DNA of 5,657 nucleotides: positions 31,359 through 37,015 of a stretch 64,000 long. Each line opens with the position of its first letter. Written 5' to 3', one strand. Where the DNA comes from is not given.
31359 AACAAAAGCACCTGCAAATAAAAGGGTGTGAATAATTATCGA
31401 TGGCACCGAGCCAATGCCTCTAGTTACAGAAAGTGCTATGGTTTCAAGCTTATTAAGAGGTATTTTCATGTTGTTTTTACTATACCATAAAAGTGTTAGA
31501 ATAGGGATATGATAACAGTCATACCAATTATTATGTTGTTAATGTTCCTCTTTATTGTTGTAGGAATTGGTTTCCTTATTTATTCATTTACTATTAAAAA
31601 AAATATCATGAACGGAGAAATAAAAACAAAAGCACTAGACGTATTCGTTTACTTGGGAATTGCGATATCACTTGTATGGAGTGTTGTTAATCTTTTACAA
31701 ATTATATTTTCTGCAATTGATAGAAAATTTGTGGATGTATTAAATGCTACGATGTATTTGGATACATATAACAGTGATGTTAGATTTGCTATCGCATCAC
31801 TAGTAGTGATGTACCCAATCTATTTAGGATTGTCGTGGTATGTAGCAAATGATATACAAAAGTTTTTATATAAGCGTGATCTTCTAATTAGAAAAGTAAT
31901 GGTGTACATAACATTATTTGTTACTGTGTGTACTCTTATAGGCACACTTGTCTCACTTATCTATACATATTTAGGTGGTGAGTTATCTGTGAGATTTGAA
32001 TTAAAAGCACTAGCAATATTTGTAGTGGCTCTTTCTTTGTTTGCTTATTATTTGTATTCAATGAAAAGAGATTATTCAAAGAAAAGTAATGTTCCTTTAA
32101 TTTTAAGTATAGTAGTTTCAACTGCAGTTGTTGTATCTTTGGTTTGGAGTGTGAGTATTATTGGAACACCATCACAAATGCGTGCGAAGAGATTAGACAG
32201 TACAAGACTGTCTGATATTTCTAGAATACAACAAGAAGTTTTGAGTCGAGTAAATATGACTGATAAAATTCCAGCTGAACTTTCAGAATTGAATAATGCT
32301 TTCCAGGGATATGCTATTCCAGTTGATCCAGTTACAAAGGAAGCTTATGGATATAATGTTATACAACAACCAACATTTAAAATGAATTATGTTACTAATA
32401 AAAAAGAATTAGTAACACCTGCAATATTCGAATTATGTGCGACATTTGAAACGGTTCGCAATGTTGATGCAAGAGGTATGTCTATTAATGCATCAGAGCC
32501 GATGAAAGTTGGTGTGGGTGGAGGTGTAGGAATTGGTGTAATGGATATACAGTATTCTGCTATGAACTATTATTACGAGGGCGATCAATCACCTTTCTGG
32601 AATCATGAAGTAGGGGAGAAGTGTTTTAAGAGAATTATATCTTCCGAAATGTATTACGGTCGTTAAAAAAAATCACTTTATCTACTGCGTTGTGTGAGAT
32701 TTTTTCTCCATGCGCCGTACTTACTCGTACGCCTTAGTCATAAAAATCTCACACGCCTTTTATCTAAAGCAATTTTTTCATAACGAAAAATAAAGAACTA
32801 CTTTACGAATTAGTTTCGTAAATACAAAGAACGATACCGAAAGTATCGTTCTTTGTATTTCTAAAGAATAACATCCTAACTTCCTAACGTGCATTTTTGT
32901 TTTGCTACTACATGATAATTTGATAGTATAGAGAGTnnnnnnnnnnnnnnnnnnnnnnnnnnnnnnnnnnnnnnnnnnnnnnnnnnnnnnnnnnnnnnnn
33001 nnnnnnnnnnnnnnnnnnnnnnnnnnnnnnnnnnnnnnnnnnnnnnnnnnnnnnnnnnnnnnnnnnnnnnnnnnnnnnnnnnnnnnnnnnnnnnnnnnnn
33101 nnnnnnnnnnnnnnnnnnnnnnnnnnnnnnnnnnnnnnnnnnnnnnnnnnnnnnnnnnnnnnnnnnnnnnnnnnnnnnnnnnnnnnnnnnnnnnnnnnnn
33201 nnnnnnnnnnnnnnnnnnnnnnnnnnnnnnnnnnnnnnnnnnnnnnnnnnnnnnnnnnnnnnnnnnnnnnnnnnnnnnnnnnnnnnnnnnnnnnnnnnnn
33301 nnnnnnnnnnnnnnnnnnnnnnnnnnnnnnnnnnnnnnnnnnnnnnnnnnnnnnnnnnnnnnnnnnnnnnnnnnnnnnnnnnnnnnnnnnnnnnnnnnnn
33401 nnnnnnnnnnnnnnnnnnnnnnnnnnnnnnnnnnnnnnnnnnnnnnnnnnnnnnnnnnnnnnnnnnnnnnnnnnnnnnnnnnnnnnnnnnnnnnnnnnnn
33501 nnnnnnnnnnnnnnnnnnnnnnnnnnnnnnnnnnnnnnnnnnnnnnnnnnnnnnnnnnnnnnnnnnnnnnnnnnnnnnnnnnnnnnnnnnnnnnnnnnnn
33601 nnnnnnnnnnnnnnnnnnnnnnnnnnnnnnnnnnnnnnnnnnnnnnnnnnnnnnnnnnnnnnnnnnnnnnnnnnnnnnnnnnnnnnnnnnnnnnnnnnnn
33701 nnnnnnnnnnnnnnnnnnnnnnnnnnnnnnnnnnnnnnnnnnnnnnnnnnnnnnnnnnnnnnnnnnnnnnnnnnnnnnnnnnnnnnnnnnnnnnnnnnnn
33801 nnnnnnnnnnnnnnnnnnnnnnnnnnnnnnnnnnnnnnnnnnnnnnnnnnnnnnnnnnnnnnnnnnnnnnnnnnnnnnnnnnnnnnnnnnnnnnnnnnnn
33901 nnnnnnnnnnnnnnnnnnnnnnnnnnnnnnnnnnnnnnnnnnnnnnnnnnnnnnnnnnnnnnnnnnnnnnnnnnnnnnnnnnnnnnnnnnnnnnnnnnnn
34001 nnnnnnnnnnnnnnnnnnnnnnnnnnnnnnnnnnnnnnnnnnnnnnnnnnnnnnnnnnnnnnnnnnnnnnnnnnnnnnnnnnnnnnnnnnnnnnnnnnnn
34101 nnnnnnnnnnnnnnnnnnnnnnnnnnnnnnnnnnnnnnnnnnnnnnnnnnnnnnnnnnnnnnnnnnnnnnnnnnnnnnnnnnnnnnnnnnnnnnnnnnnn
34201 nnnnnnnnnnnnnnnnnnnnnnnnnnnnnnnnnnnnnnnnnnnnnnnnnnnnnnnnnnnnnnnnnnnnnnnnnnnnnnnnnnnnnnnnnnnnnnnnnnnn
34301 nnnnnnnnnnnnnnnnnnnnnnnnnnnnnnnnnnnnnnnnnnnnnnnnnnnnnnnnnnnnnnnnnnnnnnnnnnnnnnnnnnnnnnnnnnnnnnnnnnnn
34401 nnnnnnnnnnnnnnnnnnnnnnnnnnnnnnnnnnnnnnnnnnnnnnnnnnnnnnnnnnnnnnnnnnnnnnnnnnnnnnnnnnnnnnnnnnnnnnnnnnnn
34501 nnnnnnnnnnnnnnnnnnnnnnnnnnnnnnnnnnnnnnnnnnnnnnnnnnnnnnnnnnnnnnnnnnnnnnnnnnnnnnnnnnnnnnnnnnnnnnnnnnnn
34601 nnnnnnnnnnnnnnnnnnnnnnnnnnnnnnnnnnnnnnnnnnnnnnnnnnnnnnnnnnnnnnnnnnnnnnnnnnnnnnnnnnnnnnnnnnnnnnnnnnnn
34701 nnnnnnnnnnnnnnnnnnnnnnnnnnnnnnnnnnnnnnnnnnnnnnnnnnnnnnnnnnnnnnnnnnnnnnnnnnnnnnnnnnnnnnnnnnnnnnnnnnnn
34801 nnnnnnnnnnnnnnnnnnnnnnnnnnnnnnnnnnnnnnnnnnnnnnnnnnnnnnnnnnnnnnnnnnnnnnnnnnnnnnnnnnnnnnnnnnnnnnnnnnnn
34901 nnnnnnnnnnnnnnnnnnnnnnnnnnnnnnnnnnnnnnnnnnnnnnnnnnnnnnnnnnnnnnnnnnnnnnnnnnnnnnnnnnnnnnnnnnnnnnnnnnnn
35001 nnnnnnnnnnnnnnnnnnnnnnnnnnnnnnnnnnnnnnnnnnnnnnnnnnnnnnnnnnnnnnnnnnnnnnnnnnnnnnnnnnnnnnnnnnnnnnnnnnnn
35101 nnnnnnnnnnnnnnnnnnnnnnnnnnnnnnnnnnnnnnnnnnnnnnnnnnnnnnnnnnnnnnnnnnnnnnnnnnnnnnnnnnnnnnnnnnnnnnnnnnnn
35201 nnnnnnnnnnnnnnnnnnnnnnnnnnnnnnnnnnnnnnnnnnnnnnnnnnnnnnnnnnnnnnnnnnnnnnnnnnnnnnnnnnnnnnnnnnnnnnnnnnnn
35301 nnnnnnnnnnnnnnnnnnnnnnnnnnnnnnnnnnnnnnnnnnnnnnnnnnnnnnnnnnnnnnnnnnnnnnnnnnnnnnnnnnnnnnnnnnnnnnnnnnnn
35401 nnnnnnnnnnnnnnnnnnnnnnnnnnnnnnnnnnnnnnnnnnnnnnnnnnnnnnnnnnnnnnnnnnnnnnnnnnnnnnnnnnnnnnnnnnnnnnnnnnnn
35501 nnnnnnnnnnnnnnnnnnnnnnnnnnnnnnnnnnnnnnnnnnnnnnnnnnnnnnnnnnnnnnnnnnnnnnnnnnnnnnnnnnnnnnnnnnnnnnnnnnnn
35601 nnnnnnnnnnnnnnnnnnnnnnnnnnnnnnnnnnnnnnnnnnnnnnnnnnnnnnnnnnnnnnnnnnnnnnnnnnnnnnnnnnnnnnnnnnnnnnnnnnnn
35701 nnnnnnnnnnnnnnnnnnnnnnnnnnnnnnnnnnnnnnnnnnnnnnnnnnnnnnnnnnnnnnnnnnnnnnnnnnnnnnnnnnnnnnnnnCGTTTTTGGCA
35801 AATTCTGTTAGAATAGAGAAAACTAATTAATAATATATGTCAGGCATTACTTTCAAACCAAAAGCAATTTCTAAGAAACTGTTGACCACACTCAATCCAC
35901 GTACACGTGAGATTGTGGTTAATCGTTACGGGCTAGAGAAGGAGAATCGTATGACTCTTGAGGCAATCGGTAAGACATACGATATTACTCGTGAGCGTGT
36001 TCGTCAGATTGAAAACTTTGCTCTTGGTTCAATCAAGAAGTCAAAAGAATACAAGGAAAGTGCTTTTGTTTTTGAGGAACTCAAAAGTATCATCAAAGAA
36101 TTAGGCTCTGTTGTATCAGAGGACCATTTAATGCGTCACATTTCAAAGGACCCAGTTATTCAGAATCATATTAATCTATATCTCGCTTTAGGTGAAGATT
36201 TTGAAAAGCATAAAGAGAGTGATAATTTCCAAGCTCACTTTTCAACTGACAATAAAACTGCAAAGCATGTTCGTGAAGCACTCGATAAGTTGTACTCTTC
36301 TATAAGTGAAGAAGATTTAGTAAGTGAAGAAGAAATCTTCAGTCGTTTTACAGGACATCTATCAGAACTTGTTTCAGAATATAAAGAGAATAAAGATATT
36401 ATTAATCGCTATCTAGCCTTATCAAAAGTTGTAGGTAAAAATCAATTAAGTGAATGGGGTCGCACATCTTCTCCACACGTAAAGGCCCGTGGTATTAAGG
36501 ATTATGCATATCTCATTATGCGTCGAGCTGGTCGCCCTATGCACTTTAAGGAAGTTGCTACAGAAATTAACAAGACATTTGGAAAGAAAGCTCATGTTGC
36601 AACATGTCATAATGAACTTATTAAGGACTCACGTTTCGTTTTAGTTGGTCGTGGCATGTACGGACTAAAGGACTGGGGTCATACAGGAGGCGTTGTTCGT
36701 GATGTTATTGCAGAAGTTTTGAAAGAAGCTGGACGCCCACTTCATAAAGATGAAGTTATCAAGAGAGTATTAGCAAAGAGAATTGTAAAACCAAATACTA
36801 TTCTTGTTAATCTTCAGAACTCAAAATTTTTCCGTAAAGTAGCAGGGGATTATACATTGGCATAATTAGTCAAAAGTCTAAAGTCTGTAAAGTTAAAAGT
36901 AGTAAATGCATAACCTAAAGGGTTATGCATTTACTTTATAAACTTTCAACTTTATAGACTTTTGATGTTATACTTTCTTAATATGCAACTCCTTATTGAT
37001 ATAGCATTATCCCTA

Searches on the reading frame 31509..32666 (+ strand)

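Call 16: search_protein_families(library=pfam, proteins=[window:31509-32666:+], max_evalue=0.0001)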
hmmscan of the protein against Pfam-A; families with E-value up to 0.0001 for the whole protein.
window:31509-32666:+ (385 aa): 1 family
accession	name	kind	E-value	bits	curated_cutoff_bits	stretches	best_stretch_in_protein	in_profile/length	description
PF18920.5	DUF5671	-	3.7e-17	62.9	28.4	1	44-180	1-131/132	Domain of unknown function (DUF5671)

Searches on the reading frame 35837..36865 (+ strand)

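Call 16: search_protein_families(library=pfam, proteins=[window:35837-36865:+], max_evalue=0.0001)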
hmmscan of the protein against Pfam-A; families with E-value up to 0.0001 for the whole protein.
window:35837-36865:+ (342 aa): 2 families
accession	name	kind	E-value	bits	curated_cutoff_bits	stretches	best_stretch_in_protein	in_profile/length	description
PF04545.22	Sigma70_r4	-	1.2e-14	54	24.1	1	16-68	2-50/50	Sigma-70, region 4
PF05066.19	HARE-HTH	-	3.1e-13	50.4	25.9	1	220-280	3-71/71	HB1, ASXL, restriction endonuclease HTH domain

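Call 75: search_protein_families(library=ncbifam, proteins=[window:35837-36865:+], max_evalue=0.001)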
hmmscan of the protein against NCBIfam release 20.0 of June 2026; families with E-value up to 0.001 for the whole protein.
window:35837-36865:+ (342 aa): 24 families
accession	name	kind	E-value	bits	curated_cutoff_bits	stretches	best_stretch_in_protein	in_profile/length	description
NF041931.2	MzaA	equivalog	7.4e-17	61.4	800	1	13-71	648-706/726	MZA anti-phage system associated sigma-70 family RNA polymerase sigma factor MzaA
TIGR02393.1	RpoD_Cterm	equivalog_domain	2.4e-13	50.2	354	1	13-72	171-230/238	RNA polymerase sigma factor RpoD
NF004208.0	PRK05658.1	equivalog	2.9e-13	49.7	555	1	11-69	561-619/631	RNA polymerase sigma factor RpoD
TIGR02394.1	rpoS_proteo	equivalog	1.4e-12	47.7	378.7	1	12-69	216-273/285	RNA polymerase sigma factor RpoS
NF005643.0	PRK07406.1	equivalog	2.9e-12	46.4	500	1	14-67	331-384/397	RNA polymerase sigma factor RpoD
NF004207.0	PRK05657.1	equivalog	8.3e-12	45.1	394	1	13-69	260-316/329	RNA polymerase sigma factor RpoS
TIGR02997.1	Sig70-cyanoRpoD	subfamily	1.6e-11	44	384.5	1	13-65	244-296/298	RNA polymerase sigma factor, RpoD/SigA family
NF005642.0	PRK07405.1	subfamily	2.1e-11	43.6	524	1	13-71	252-310/318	RNA polymerase sigma factor SigD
NF005785.0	PRK07598.1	equivalog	5.2e-11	42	554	1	13-71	345-403/415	RNA polymerase sigma factor SigC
NF004561.0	PRK05901.1-3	equivalog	1.6e-10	40.7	582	1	13-63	470-520/537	RNA polymerase sigma factor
NF004615.0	PRK05949.1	subfamily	1.8e-10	40.2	530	1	13-71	261-319/327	RNA polymerase sigma factor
NF005143.0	PRK06596.1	subfamily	2.3e-10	40.4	241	1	14-69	226-280/285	RNA polymerase factor sigma-32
NF005920.0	PRK07921.1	subfamily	7.4e-10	38.3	464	1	13-68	261-316/328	RNA polymerase sigma factor SigB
NF006666.0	PRK09210.1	equivalog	9.4e-10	38.3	572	1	13-70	303-360/370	RNA polymerase sigma factor RpoD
TIGR04567.1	RNAP_delt_lowGC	equivalog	1.4e-09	38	42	1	222-283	7-73/83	DNA-directed RNA polymerase subunit delta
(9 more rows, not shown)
